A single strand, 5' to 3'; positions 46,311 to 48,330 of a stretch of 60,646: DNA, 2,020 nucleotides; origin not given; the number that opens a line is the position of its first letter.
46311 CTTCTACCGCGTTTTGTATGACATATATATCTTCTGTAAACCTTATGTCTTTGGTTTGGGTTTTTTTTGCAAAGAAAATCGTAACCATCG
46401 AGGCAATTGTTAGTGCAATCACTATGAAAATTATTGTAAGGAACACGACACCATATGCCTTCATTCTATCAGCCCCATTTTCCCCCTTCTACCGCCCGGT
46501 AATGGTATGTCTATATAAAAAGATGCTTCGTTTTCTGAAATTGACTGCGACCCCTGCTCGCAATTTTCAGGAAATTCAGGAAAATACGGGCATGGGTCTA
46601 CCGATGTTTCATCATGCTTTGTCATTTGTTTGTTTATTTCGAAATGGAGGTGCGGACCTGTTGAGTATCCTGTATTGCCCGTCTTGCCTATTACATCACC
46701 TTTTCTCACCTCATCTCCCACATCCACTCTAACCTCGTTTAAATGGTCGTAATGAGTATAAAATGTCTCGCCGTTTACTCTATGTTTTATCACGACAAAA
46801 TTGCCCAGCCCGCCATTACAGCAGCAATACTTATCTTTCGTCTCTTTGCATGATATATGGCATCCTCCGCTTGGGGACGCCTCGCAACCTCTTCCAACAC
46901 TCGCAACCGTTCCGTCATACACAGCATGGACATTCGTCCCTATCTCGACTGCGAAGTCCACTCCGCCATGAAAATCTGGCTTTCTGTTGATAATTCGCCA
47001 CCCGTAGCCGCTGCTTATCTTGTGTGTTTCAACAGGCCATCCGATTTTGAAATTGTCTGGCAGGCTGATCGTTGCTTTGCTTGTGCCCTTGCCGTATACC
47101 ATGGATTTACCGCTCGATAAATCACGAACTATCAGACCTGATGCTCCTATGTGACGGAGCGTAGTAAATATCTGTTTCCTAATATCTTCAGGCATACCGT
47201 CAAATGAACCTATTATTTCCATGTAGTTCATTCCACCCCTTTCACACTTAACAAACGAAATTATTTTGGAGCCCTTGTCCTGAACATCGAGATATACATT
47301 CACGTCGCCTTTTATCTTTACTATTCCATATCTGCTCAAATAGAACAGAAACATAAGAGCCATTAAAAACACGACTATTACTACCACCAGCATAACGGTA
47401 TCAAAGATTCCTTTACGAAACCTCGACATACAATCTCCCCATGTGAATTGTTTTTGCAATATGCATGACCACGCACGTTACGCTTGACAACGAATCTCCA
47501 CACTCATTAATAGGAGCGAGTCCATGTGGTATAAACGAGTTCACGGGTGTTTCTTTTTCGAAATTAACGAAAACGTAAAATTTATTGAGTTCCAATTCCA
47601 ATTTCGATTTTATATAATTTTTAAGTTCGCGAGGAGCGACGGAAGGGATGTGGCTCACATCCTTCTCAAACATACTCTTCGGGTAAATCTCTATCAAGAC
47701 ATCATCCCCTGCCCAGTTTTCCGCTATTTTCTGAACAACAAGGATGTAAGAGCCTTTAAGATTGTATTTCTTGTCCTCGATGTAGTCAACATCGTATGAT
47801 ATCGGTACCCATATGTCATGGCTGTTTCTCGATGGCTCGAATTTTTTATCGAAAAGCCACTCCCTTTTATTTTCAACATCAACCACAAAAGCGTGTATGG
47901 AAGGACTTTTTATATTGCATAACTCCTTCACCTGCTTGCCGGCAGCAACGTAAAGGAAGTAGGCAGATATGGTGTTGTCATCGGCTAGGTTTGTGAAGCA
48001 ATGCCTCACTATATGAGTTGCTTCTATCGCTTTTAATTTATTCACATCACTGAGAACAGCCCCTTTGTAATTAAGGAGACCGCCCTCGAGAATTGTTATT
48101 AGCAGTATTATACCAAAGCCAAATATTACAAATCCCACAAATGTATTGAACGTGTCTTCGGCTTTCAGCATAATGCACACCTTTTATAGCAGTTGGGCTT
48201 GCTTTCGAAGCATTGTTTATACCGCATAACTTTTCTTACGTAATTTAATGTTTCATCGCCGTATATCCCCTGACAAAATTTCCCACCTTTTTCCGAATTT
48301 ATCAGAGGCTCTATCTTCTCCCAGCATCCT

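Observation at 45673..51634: Eleven-gene operon of prepilin-like, N-terminally anchored proteins that includes two murein hydrolases, in an archaeal genome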

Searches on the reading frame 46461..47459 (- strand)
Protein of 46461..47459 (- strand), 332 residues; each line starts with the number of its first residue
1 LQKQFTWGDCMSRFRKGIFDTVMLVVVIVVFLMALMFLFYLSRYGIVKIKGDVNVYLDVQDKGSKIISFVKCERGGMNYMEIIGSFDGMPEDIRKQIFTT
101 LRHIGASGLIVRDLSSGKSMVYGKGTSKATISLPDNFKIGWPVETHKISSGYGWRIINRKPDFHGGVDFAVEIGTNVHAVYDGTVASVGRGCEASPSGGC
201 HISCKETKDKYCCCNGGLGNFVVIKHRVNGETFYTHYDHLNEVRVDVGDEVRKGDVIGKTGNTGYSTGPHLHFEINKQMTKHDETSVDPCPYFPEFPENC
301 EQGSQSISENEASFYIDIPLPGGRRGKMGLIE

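Call 5: search_protein_families(library=pfam, max_evalue=0.1, proteins=[window:46461-47459:-])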
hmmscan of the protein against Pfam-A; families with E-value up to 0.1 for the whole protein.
window:46461-47459:- (332 aa): 2 families
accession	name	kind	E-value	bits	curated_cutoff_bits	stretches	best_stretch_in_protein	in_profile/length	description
PF01551.29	Peptidase_M23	-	4.1e-25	88.2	28.7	1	163-281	2-93/96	Peptidase family M23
PF13375.12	RnfC_N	-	0.03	14.8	25.6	0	236-262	37-63/101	RnfC Barrel sandwich hybrid domain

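Call 6: search_protein_families(library=ncbifam, max_evalue=0.1, proteins=[window:46461-47459:-])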
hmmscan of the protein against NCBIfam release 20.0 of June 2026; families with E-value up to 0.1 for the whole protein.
window:46461-47459:- (332 aa): 14 families
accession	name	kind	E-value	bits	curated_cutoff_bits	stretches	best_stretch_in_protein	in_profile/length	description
NF052530.1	Heli_ShapePgp3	exception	2.5e-21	76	300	1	135-278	139-254/270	peptidoglycan metallopeptidase Pgp3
NF008652.0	PRK11649.1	equivalog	1.1e-19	70.5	341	1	144-278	290-402/439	murein DD-endopeptidase MepM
NF052336.1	PdgHdaseHSB100310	equivalog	2.5e-15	56.6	500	2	215-279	84-145/316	peptidoglycan hydrolase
NF053825.1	PdgNdpepShyA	equivalog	2e-13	49.8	700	1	219-277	327-382/425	peptidoglycan DD-endopeptidase ShyA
NF053824.1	PdgNdpepShyC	equivalog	1.5e-12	47.2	700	1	218-275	326-380/429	peptidoglycan DD-endopeptidase ShyC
NF053738.1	S2SprSpoIIQBc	equivalog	1.6e-11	44.3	250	1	218-293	154-223/232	stage II sporulation protein SpoIIQ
NF052529.1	PG_M23_Pgp6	exception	2.1e-11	43.1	600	1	211-278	358-422/452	peptidoglycan metallopeptidase Pgp6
NF050804.1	CellDivDipMCaul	equivalog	4.6e-11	42.2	900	1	217-290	558-629/634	cell division endopeptidase DipM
NF040883.1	amid_act_ActS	equivalog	5.2e-09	35.7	375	1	217-295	166-235/242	amidase activator ActS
NF041208.1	celldiv_DipM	equivalog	1.5e-08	34.3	740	1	218-280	350-409/419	cell division endopeptidase DipM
NF004799.0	PRK06148.1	subfamily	4.4e-08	31.6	1128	1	217-283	473-545/1015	hypothetical protein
NF008123.1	PRK10871.1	equivalog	2.6e-05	23.8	311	1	217-294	295-363/365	murein hydrolase activator NlpD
NF008644.1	PRK11637.1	equivalog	8.7e-05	21.7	270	1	217-279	315-374/385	murein hydrolase activator EnvC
NF047755.1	LIC_10271_M23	exception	0.00059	19.6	180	1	217-280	146-201/207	LIC_10271 family cell wall hydrolase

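Call 94: search_solved_structures(query=window:46461-47429:-, max_evalue=0.00001, show_alignments=1)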
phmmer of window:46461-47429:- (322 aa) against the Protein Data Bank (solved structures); distinct sequences matched with E-value up to 0.00001: 31.
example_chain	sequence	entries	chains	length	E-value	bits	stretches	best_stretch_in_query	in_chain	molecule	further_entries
5kvp_A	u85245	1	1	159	1.2e-14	57.5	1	209-283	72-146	Zoocin A endopeptidase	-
4qp5_A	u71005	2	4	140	2.2e-14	56.6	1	223-283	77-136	Lysostaphin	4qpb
5j1l_A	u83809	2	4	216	1.1e-13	54.3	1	205-266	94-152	ToxR-activated gene (TagE)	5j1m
5nmy_A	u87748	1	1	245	1.2e-13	54.2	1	223-284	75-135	Lysostaphin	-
4lxc_A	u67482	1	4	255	1.4e-13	54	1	139-284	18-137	Lysostaphin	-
9gy1_A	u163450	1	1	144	3.8e-13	52.5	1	207-284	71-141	Peptidase, M23 family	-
6rk4_A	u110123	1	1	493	6.2e-13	51.8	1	224-284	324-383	Lysostaphin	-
6smk_A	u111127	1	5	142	1e-12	51.1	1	207-268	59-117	Peptidase_M23 domain-containing protein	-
6ue4_A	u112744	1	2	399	1.1e-12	51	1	208-265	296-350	ShyA endopeptidase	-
6u2a_A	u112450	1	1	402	1.1e-12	50.9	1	208-265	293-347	ShyA endopeptidase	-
3slu_A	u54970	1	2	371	6e-12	48.6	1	205-266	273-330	M23 peptidase domain protein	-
2hsi_A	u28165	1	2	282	7.4e-12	48.3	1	219-268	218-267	Putative peptidase M23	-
6muk_A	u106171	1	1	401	7.5e-12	48.3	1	205-266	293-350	Peptidase M23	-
6jmx_A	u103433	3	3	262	8.2e-12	48.1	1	208-266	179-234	Peptidase M23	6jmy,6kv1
5kqb_A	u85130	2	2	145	5e-11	45.6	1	153-289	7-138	Peptidase M23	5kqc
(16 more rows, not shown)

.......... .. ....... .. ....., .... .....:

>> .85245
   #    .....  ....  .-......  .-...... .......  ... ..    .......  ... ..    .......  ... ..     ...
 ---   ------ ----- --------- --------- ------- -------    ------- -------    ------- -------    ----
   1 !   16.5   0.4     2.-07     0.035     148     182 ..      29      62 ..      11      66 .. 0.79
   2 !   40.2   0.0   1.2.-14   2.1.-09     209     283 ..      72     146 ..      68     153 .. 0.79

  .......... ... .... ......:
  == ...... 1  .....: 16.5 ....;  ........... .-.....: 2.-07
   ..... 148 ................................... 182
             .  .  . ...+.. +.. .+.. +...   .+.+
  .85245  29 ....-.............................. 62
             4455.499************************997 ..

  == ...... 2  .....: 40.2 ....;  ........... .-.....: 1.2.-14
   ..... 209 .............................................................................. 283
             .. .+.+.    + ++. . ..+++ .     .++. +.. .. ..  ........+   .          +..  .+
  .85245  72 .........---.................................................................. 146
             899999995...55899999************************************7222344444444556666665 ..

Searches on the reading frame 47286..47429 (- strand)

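Call 69: search_protein_families(library=pfam, max_evalue=10, proteins=[window:47286-47429:-])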
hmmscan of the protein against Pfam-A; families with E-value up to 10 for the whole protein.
seq(48 aa): 2 families
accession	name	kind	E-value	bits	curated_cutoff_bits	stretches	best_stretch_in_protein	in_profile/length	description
PF15168.11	TRIQK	-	0.025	15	27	1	6-32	46-72/79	Triple QxxK/R motif-containing protein family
PF20088.4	DUF6480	-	0.091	13.1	25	1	5-31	48-74/78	Family of unknown function (DUF6480)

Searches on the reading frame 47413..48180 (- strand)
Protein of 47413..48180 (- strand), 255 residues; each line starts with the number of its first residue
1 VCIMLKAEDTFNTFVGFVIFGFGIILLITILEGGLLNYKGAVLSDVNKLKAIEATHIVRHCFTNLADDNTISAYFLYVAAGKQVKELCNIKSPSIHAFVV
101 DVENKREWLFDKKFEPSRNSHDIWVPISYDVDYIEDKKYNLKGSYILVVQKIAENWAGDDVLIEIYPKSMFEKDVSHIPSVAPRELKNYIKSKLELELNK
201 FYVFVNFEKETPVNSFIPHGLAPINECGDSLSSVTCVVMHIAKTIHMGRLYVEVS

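Call 5: search_protein_families(library=pfam, max_evalue=0.1, proteins=[window:47413-48180:-])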
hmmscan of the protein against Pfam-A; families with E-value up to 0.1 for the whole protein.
window:47413-48180:- (255 aa): 0 families

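Call 6: search_protein_families(library=ncbifam, max_evalue=0.1, proteins=[window:47413-48180:-])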
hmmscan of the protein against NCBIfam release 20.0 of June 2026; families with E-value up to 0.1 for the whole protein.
window:47413-48180:- (255 aa): 0 families

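Call 89: search_solved_structures(query=A8, max_evalue=1)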
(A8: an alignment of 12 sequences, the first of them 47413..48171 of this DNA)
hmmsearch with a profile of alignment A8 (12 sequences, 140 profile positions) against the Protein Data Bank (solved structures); distinct sequences matched with E-value up to 1: 1.
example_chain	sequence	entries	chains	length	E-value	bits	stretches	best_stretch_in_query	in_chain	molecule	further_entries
5fl7_A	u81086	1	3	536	0.12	15.5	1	92-127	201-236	ATP SYNTHASE SUBUNIT ALPHA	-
